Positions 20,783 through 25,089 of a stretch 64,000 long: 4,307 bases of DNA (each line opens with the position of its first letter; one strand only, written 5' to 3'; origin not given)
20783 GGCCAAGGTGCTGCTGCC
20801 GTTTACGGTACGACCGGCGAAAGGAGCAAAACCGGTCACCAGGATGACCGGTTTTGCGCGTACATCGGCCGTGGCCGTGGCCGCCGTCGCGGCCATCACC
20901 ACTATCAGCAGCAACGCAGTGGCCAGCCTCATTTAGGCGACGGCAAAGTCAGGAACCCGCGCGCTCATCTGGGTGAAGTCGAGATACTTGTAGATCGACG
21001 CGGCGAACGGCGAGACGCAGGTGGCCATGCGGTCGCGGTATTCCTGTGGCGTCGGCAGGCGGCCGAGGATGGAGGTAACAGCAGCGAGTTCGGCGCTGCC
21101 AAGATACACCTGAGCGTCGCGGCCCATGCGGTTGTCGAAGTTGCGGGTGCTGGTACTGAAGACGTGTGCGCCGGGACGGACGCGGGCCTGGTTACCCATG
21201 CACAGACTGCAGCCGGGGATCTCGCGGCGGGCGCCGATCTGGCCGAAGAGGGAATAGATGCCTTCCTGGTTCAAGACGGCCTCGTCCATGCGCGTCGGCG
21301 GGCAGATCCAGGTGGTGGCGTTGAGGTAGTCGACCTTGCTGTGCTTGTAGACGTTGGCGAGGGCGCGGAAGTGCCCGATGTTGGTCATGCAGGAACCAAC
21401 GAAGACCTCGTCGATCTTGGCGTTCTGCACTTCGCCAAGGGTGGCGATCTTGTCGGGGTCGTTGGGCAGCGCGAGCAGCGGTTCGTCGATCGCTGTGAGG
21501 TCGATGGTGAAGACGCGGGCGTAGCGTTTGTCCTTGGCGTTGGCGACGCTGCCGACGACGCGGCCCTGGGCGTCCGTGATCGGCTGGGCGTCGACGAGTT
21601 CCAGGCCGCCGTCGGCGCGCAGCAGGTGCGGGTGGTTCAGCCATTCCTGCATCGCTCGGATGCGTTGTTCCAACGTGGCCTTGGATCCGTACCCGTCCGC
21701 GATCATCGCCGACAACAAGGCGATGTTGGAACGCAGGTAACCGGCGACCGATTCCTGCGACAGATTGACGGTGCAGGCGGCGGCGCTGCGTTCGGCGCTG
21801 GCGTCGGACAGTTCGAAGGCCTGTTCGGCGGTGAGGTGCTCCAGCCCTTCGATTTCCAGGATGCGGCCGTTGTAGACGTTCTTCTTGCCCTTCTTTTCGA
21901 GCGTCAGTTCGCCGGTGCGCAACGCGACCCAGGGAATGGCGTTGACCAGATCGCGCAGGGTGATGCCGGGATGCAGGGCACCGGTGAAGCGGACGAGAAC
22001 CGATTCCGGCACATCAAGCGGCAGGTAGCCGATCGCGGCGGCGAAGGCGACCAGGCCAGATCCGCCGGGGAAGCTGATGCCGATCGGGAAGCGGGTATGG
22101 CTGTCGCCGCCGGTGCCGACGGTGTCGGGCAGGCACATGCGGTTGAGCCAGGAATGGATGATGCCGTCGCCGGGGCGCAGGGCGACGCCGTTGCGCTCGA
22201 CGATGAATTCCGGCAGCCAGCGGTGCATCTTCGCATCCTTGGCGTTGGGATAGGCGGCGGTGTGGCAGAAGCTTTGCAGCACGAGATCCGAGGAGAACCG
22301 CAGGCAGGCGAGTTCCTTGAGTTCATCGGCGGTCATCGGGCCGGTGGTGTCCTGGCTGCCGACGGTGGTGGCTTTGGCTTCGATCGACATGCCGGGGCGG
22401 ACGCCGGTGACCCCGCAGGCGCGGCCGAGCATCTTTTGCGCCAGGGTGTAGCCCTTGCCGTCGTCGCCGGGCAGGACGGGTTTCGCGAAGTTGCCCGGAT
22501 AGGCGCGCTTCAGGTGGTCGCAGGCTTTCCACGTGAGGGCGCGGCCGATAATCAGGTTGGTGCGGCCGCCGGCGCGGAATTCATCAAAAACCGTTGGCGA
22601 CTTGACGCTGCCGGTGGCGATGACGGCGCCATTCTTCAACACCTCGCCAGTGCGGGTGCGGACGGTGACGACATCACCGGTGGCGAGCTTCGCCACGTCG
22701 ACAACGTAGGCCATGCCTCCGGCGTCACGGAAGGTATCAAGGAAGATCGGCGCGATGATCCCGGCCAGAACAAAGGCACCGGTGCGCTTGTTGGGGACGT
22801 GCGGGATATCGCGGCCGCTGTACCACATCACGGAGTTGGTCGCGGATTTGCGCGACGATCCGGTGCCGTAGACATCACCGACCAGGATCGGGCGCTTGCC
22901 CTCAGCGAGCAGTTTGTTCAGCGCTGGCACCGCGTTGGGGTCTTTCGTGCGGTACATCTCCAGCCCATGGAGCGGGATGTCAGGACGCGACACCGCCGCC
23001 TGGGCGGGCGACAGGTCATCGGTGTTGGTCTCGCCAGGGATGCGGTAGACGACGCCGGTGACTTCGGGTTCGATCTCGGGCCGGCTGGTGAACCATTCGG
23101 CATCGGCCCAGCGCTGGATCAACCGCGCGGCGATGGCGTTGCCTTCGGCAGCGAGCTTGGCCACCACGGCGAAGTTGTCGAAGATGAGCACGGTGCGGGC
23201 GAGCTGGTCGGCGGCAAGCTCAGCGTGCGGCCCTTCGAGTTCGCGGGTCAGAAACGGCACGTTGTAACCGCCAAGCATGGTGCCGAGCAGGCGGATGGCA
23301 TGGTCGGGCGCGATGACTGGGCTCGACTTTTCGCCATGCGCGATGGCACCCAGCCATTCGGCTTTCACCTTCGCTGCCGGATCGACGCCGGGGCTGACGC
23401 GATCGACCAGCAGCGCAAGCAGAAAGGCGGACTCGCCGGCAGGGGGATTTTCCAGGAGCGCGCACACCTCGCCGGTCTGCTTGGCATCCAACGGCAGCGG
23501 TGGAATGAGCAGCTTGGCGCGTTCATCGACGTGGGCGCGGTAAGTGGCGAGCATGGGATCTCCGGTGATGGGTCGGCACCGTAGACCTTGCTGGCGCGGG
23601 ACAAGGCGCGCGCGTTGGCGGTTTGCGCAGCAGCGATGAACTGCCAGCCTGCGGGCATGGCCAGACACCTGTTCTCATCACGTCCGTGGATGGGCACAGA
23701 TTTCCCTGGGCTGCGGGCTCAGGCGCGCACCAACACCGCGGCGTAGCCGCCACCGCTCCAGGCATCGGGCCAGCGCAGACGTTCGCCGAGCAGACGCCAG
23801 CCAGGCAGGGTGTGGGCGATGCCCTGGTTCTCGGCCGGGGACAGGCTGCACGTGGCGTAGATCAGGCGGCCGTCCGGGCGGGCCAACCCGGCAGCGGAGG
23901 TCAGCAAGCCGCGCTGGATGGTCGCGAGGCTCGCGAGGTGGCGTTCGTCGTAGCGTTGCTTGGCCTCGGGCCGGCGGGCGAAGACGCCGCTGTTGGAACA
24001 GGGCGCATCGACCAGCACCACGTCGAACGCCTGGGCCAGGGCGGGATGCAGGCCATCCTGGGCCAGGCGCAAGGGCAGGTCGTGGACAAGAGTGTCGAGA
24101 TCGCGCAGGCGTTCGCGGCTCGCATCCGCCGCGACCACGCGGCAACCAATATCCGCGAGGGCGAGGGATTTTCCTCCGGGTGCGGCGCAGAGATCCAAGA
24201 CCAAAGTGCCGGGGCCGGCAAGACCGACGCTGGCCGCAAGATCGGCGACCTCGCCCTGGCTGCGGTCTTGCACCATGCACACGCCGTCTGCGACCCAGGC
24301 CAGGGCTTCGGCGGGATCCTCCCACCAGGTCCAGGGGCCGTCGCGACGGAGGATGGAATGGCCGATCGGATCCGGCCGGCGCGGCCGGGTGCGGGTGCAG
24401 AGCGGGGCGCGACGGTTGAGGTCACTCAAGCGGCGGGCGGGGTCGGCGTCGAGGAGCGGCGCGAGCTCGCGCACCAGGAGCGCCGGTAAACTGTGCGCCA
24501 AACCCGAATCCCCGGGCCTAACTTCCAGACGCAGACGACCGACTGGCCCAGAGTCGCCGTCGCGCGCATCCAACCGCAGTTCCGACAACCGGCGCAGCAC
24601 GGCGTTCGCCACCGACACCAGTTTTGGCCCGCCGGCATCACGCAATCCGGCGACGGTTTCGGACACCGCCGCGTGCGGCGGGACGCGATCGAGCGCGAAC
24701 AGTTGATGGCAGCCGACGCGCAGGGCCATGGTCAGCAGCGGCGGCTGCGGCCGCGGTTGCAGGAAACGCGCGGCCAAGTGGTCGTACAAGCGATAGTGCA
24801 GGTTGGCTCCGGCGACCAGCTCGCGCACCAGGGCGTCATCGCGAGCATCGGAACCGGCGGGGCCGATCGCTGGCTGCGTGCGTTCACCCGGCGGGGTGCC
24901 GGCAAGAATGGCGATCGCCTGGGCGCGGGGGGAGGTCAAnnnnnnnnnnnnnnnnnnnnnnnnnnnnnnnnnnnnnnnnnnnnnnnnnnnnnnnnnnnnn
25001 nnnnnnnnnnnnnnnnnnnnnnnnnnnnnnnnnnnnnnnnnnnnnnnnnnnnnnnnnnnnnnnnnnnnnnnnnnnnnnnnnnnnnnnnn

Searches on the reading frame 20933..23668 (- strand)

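Call 12: search_protein_families(library=pfam, proteins=[window:20933-23668:-], max_evalue=0.001)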
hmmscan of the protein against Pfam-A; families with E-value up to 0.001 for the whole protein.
window:20933-23668:- (911 aa): 3 families
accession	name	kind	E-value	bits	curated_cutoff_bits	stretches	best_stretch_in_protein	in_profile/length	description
PF06434.19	Aconitase_2_N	-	1.7e-68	230.8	27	1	206-407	2-204/204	Aconitate hydratase 2 N-terminus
PF11791.14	Aconitase_B_N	-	1.5e-53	181.4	25.8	1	43-193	2-153/153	Aconitate B N-terminal domain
PF00330.25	Aconitase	-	5.9e-34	118.3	28.7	2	747-869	336-463/463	Aconitase family (aconitate hydratase)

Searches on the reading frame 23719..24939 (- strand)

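Call 12: search_protein_families(library=pfam, proteins=[window:23719-24939:-], max_evalue=0.001)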
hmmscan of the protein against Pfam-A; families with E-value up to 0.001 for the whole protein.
window:23719-24939:- (406 aa): 3 families
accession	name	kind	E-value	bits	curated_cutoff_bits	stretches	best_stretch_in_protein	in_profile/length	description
PF01189.24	Methyltr_RsmB-F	-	1.5e-30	106.8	27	1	245-373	10-148/199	16S rRNA methyltransferase RsmB/F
PF01029.23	NusB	-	1.1e-13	52.1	23.1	1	30-119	40-132/133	NusB family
PF01728.25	FtsJ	-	0.00058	20.3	24.1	1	239-318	17-105/181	FtsJ-like methyltransferase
